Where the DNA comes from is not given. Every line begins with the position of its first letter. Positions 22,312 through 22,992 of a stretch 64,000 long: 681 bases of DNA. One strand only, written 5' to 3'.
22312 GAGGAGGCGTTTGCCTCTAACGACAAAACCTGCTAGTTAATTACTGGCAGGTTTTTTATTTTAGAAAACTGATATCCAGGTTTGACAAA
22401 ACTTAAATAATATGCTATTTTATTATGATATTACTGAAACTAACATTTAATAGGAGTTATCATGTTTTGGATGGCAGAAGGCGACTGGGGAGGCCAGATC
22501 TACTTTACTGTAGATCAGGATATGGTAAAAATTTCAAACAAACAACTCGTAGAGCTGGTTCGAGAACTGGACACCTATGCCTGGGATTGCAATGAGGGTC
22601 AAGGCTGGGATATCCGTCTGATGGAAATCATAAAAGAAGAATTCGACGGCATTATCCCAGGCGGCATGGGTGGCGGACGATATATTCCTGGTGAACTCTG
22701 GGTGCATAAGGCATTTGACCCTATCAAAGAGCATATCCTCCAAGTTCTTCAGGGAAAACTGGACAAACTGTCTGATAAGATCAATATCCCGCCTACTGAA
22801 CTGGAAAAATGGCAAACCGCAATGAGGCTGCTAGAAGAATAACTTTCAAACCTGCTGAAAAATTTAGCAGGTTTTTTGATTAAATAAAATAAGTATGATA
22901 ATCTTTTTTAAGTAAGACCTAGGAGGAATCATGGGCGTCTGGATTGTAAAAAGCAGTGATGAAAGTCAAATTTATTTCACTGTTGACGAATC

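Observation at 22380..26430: Five tandem single-gene units, each with its own near-consensus sigma70 promoter and a family of related terminators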

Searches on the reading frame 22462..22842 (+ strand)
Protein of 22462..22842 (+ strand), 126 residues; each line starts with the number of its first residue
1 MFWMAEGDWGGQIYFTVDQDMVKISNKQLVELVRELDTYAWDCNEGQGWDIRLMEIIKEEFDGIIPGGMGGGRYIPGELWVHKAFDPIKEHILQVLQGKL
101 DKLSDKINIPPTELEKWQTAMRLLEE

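Call 6: search_protein_families(library=pfam, proteins=[window:22462-22842:+], max_evalue=0.1)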
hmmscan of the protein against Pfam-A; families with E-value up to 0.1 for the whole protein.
window:22462-22842:+ (126 aa): 0 families

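Call 11: find_encoding_contigs(protein=window:22462-22842:+, flank=10000, max_places=6)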
Protein window:22462-22842:+ (126 aa): 12 contigs read that carry it; 6 places shown.
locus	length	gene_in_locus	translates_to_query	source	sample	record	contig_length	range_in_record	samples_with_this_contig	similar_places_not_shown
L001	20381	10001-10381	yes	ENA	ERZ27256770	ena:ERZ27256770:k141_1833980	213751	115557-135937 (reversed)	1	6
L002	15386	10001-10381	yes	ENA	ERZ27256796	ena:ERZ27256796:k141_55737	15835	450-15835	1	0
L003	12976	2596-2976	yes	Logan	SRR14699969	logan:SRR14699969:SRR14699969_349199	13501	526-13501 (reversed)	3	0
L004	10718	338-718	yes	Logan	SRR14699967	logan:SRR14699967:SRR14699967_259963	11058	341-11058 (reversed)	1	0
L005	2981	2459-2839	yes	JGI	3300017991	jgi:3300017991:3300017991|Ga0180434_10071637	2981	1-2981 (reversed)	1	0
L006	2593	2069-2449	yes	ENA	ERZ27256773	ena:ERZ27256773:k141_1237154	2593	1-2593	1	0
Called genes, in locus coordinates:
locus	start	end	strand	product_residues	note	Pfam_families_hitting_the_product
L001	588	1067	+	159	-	PF04706:Dickkopf_N (faint), PF23416:DUF7107 (weak)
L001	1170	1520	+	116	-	-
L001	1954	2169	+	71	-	-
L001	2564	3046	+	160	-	-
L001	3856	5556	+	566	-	PF11617:Cu-binding_MopE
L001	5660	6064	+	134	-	-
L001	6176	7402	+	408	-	PF09511:RNA_lig_T4_1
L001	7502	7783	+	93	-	PF01381:HTH_3 (weak)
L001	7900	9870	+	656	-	PF11617:Cu-binding_MopE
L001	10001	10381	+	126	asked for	-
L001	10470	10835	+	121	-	-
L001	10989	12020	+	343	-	PF11617:Cu-binding_MopE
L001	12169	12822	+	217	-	-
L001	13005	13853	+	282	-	PF11617:Cu-binding_MopE (weak)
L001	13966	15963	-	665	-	PF22745:Nlig-Ia, PF01653:DNA_ligase_aden, PF03120:OB_DNA_ligase, PF03119:DNA_ligase_ZBD, PF14520:HHH_5 (faint), PF12826:HHH_2, PF00533:BRCT, PF12738:PTCB-BRCT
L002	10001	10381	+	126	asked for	-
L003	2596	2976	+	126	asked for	-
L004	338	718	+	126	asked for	-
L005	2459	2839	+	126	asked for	-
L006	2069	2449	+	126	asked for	-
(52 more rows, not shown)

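Call 12: find_homologous_proteins(query=window:22462-22842:+, max_evalue=0.01)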
Query window:22462-22842:+ (126 aa): 5 proteins with E <= 0.01 among 9 candidates.
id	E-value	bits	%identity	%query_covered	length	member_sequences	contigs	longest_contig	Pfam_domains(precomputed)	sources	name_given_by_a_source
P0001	4.5e-81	288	100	100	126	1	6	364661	-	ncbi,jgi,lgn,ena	-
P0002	3.1e-60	220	75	100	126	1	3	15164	-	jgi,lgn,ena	-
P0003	5.4e-11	61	43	65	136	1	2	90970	-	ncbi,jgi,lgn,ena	ncbi:MAG: hypothetical protein WCV68_03050 [Candidatus Paceibacterota bacterium]|jgi:hypothetical pr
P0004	7.1e-11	61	58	34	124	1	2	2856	-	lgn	-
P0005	1.7e-5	43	42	41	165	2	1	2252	-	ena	-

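Call 13: find_encoding_contigs(protein=P0002, flank=10000, max_places=4)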
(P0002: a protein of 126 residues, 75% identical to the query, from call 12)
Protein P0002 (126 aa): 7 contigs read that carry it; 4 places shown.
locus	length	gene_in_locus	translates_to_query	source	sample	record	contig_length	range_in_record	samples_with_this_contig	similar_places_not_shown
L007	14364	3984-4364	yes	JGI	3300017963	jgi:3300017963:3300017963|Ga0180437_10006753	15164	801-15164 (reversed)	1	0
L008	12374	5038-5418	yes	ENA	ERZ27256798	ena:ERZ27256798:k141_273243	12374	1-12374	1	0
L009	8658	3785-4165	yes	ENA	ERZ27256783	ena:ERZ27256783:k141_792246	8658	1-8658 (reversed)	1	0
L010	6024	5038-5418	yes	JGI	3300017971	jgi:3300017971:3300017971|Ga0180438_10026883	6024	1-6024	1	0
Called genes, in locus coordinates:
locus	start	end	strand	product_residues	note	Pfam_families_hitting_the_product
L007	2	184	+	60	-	?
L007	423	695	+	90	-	-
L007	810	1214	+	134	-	-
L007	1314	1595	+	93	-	-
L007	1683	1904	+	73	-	-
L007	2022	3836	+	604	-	PF11617:Cu-binding_MopE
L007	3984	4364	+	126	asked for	-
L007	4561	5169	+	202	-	-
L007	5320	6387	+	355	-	PF11617:Cu-binding_MopE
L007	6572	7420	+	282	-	PF11617:Cu-binding_MopE (weak)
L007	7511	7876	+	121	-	-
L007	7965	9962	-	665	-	PF22745:Nlig-Ia, PF01653:DNA_ligase_aden, PF03120:OB_DNA_ligase, PF03119:DNA_ligase_ZBD, PF14520:HHH_5 (faint), PF12826:HHH_2, PF00533:BRCT, PF12738:PTCB-BRCT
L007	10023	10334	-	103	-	PF01541:GIY-YIG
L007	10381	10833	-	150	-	-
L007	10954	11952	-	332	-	PF00044:Gp_dh_N, PF02800:Gp_dh_C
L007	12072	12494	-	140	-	-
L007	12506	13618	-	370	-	PF02163:Peptidase_M50, PF00595:PDZ (weak), PF13180:PDZ_2, PF17820:PDZ_6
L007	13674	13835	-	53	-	-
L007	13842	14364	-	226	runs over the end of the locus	PF13620:CarboxypepD_reg (faint)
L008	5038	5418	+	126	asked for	-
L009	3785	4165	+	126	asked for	-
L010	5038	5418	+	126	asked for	-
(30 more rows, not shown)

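Call 14: find_encoding_contigs(protein=P0003, flank=10000, max_places=4)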
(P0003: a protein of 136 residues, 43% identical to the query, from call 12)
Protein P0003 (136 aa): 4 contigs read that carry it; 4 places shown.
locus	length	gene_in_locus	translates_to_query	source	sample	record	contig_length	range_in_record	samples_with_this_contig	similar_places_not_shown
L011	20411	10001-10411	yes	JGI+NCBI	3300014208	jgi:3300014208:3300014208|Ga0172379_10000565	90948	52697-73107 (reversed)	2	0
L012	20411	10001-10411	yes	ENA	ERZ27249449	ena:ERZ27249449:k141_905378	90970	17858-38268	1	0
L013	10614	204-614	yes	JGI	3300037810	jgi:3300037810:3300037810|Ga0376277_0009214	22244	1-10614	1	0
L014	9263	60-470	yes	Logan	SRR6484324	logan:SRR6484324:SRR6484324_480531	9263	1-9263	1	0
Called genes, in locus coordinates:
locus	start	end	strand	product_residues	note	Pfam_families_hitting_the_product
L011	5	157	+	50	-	-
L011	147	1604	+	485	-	PF04055:Radical_SAM (weak)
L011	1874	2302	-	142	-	PF02021:UPF0102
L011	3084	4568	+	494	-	PF01743:PolyA_pol, PF12627:PolyA_pol_RNAbd, PF01966:HD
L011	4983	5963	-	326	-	PF02899:Phage_int_SAM_1 (weak), PF13495:Phage_int_SAM_4 (faint), PF00589:Phage_integrase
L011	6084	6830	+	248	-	PF01978:TrmB, PF24033:DUF7342 (faint)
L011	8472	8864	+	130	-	-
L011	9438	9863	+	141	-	-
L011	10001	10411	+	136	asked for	-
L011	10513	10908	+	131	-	-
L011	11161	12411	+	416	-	-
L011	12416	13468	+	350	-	-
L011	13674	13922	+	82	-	PF00312:Ribosomal_S15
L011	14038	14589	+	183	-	PF01936:NYN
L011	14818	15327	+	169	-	-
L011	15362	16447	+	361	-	PF01145:Band_7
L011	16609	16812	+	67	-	-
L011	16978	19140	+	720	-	PF01138:RNase_PH, PF03725:RNase_PH_C (faint), PF01138:RNase_PH, PF00013:KH_1, PF00575:S1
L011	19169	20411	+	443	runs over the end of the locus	-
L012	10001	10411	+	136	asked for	-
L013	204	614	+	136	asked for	-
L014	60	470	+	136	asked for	-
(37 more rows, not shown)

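Call 30: search_protein_representatives(alignment_id=A1)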
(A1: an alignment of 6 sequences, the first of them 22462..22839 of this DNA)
Query: 6 sequences, 125 profile positions. Proteins with E-value up to 0.001 (for the whole library): 423; up to 1e-10: 186; up to 1e-30: 2. The best 150 are listed.
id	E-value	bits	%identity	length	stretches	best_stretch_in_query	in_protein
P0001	2.7e-50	186.0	-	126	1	1-121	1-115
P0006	2.3e-31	124.8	-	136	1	2-101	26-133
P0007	6.2e-29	117.0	-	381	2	3-105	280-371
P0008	2.2e-27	112.0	-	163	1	2-99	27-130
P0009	2.8e-27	111.6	-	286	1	2-101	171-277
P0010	4.4e-25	104.5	-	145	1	2-93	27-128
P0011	1.6e-24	102.7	-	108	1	2-96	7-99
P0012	2.3e-24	102.2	-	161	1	2-93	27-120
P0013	5.3e-24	101.0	-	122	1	2-95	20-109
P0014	5.3e-23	97.8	-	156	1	2-92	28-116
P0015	5.9e-23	97.7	-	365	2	4-114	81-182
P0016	8.2e-23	97.2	-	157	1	2-102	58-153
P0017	2.9e-22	95.4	-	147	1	3-98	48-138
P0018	4.0e-22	95.0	-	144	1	2-98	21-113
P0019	5.3e-22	94.5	-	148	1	2-93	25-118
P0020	1.0e-21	93.7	-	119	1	4-118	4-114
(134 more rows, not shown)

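Call 32: predict_structure(alignment_id=A1)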
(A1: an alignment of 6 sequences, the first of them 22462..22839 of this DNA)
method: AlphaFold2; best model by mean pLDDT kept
length: 126 residues; sequences in the alignment: 6
mean_pLDDT: 86.0   pTM: 0.79
mean pLDDT of the five models: 86.0, 82.9, 81.3, 80.5, 79.9
residues with pLDDT >= 90: 60; 70-90: 51; 50-70: 15; < 50: 0
segments of 3 or more residues with pLDDT < 50: none
pLDDT, mean of each block of 10 residues (from residue 1): 82 91 95 87 66 86 79 93 93 97 88 76 84
secondary structure, 60 per line:
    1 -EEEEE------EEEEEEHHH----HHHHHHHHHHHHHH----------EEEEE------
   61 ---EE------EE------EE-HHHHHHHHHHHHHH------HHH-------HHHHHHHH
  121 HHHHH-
elements in order: E2-6 E13-18 H26-39 E50-54 H83-96 H113-125

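Call 34: search_protein_families(library=pfam, alignment_id=A2, max_evalue=0.001)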
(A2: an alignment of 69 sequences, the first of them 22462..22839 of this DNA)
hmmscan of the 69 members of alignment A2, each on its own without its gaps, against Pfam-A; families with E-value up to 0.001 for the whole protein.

A. member 1, window:22462-22839:+ (126 aa): 0 families

B. families by the number of members that match (of 69 scanned): 4 families
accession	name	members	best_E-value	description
PF00563.25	EAL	1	1.8e-79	EAL domain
PF00990.26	GGDEF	1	4.7e-35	Diguanylate cyclase, GGDEF domain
PF08447.18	PAS_3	1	4.5e-15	PAS fold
PF03298.18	Stanniocalcin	1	0.00048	Stanniocalcin family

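Call 35: fold_search(model_id=the predicted structure, library=pdb)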
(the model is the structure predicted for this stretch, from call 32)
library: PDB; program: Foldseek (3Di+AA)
matches with E <= 10: 6; with E <= 0.001: 0
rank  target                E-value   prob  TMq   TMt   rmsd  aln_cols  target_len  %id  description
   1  9qwk_A                3.0e+00  0.02  0.23  0.14  11.5       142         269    8  Crystal structure of S2c-a5b6 TCR in complex with CD1c (released 2025-08-20)
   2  9qwk_G                3.0e+00  0.02  0.19  0.12  11.0       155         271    8  Crystal structure of S2c-a5b6 TCR in complex with CD1c (released 2025-08-20)
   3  9qwk_Q                5.3e+00  0.01  0.21  0.13  10.7       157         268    8  Crystal structure of S2c-a5b6 TCR in complex with CD1c (released 2025-08-20)
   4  7mxf_A                6.4e+00  0.01  0.17  0.10  15.7       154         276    6  CD1c with antigen analogue 2 (released 2021-11-17)
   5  5ot4_C                7.7e+00  0.01  0.15  0.05  12.0        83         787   13  Structure of the Legionella pneumophila effector RidL (1-866) (released 2017-12-13)
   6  4v8p_BH               8.3e+00  0.01  0.23  0.16  15.1       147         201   10  T.thermophila 60S ribosomal subunit in complex with initiation factor 6. (released 2014-07-09)

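Call 42: search_protein_families(library=phrogs, proteins=[window:22462-22842:+], max_evalue=0.01)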
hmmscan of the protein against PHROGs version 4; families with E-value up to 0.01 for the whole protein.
window:22462-22842:+ (126 aa): 0 families

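Call 47: fold_search(model_id=the predicted structure, library=viral)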
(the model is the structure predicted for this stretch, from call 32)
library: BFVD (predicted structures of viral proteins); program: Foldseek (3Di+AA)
matches with E <= 10: 76; with E <= 0.001: 0
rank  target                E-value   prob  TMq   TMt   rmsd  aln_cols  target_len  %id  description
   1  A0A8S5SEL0            1.5e+00  0.06  0.25  0.31  11.4       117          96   13  Uncharacterized protein [Caudovirales sp. ctrNG92]
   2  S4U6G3                1.7e+00  0.09  0.26  0.18   8.8        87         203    8  HNH homing endonuclease [Listeria phage LP-037]
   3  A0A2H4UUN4            1.9e+00  0.02  0.18  0.09  15.8       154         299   10  Bacteriophage T5 Orf172 DNA-binding domain-containing protein [Bodo saltans virus]
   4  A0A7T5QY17            2.1e+00  0.06  0.24  0.27   4.2        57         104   14  (no name in the UniProt tables at hand)
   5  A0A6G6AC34            2.1e+00  0.02  0.18  0.13  16.0       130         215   10  Uncharacterized protein [Borely moumouvirus]
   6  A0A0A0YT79            2.6e+00  0.01  0.15  0.11  16.8       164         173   12  Uncharacterized protein [Citrobacter phage Moon]
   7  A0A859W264            2.8e+00  0.04  0.20  0.33   6.6        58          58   16  (no name in the UniProt tables at hand)
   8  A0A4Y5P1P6            3.0e+00  0.08  0.30  0.51   4.2        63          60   16  Uncharacterized protein [Pantoea phage vB_PagS_AAS21]
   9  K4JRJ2                3.0e+00  0.08  0.29  0.36   5.3        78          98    8  Uncharacterized protein [Caulobacter phage CcrColossus]
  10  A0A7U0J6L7            3.0e+00  0.04  0.21  0.30  11.6       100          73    9  (no name in the UniProt tables at hand)
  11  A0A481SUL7            3.2e+00  0.01  0.13  0.12  19.1       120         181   18  Replication protein 1a (Fragment) [Cucumber mosaic virus]
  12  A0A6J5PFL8            3.4e+00  0.08  0.24  0.35   6.0        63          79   13  Uncharacterized protein [uncultured Caudovirales phage]
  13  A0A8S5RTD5            3.4e+00  0.03  0.19  0.29   9.2        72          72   11  Uncharacterized protein [Inoviridae sp. ctjYd14]
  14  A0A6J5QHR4            4.1e+00  0.08  0.23  0.46   5.6        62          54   16  Uncharacterized protein [uncultured Caudovirales phage]
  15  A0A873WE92            4.1e+00  0.04  0.23  0.38   6.1        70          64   11  Uncharacterized protein [Streptomyces phage Shady]
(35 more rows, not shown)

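Call 50: find_encoding_contigs(protein=P0020, flank=10000, max_places=4)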
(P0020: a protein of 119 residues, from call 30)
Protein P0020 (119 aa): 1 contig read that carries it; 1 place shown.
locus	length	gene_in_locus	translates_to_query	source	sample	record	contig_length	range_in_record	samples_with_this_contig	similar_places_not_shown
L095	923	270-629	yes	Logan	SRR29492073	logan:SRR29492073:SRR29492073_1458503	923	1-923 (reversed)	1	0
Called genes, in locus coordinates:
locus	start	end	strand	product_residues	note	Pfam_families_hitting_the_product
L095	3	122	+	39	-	?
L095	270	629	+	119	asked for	-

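Call 55: find_related_loci(query=A3, collection=genome_contigs, flank=6000)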
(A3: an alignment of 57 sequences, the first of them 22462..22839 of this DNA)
Query A3 (126 aa) in genome_contigs; peptide patterns used: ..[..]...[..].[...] (x = any residue, [..] = any of these).
58 stretches matched a pattern; 49 encode a relative of the query (tblastn E <= 1e-3); 49 distinct loci.
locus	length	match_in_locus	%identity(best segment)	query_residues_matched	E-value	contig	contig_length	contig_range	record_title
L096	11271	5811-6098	41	6-103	1e-17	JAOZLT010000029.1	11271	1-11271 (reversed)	MAG: Candidatus Gracilibacteria bacterium isolate GMC10.metabat2.93_sub NODE_4877_length_11271_cov_8.440086, whole genom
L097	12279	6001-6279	43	6-87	5e-16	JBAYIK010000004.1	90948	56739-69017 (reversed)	MAG: Candidatus Paceibacterota bacterium isolate SO_2016_GW1_29 scaffold00565_OW334_2016, whole genome shotgun sequence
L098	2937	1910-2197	44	2-103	5e-15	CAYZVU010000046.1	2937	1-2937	MAG TPA_asm: Candidatus Woesearchaeota archaeon isolate SRP104257_co1_18 genome assembly, contig: NODE_42226_length_2937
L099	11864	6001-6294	39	6-106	6e-15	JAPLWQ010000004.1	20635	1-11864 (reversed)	MAG: Candidatus Magasanikiibacteriota bacterium isolate LacPavin_0920_SED2_MAG_44_15 LacPavin_0920_SED2_scaffold_2133481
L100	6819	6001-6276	38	2-99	3e-14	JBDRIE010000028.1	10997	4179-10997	MAG: Nitrospirota bacterium isolate MEGAHIT-group-1.569 k141_12644800, whole genome shotgun sequence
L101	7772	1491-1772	40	2-99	1e-13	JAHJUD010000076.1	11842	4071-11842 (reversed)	MAG: Candidatus Micrarchaeota archaeon isolate OS_PC_MetaG.mb.82 OS_PC_MetaG.mb.82_k141_262769, whole genome shotgun seq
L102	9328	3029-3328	38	2-103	3e-13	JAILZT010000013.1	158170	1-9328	MAG: Paenibacillus sp. isolate HOT.CON.154 Contig13, whole genome shotgun sequence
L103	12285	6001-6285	36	6-104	6e-13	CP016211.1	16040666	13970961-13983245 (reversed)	Minicystis rosea strain DSM 24000 chromosome, complete genome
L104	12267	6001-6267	42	6-98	9e-13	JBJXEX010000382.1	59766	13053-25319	MAG: Planctomycetaceae bacterium isolate F1F2.bin.94 k127_5657175, whole genome shotgun sequence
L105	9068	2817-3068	40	2-90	9e-13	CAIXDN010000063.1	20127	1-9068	Candidatus Uhrbacteria bacterium isolate Kiruna3_bin-2585 genome assembly, contig: bin-2585:63/81, whole genome shotgun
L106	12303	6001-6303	36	4-108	1e-12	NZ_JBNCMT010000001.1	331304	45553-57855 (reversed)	Brevibacillus sp. SYSU BS000544 NODE_1_length_331304_cov_76.769837, whole genome shotgun sequence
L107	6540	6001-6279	38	6-87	3e-12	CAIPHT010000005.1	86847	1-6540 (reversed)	Candidatus Vogelbacteria bacterium isolate MJ-2014_bin-1736 genome assembly, contig: bin-1736:05/20, whole genome shotgu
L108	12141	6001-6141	51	2-48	3e-12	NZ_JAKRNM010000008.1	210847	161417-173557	Paenibacillus sp. ACRRY NODE_8_length_210847_cov_18.109075_pilon, whole genome shotgun sequence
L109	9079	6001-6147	50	3-51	8e-12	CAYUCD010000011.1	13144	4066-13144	MAG TPA_asm: uncultured Gammaproteobacteria bacterium isolate SRP302447_co3_92 genome assembly, contig: NODE_13208_lengt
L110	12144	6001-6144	48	1-48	6e-12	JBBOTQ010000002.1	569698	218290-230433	Priestia sp. FSL H7-0729 PS01415_SAMN25893906_2, whole genome shotgun sequence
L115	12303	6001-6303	35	2-104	2e-11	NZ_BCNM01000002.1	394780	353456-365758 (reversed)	Paenibacillus pabuli NBRC 13638, whole genome shotgun sequence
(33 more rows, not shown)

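Call 56: search_solved_structures(query=A3, max_evalue=1)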
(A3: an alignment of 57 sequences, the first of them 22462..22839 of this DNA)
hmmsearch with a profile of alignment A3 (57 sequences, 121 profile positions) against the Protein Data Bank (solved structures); distinct sequences matched with E-value up to 1: 3.
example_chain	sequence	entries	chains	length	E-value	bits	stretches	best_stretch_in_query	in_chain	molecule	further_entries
6dzl_D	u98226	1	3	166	0.14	15.2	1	25-96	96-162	Ebola virus Makona GP2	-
7kej_E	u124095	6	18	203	0.48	13.4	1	25-98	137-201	Virion spike glycoprotein | Virion spike glycoprotein 2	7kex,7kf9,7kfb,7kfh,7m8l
6pci_D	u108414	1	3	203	0.48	13.4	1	25-98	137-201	Virion spike glycoprotein,Virion spike glycoprotein,Ebola Virus (Makona) GP2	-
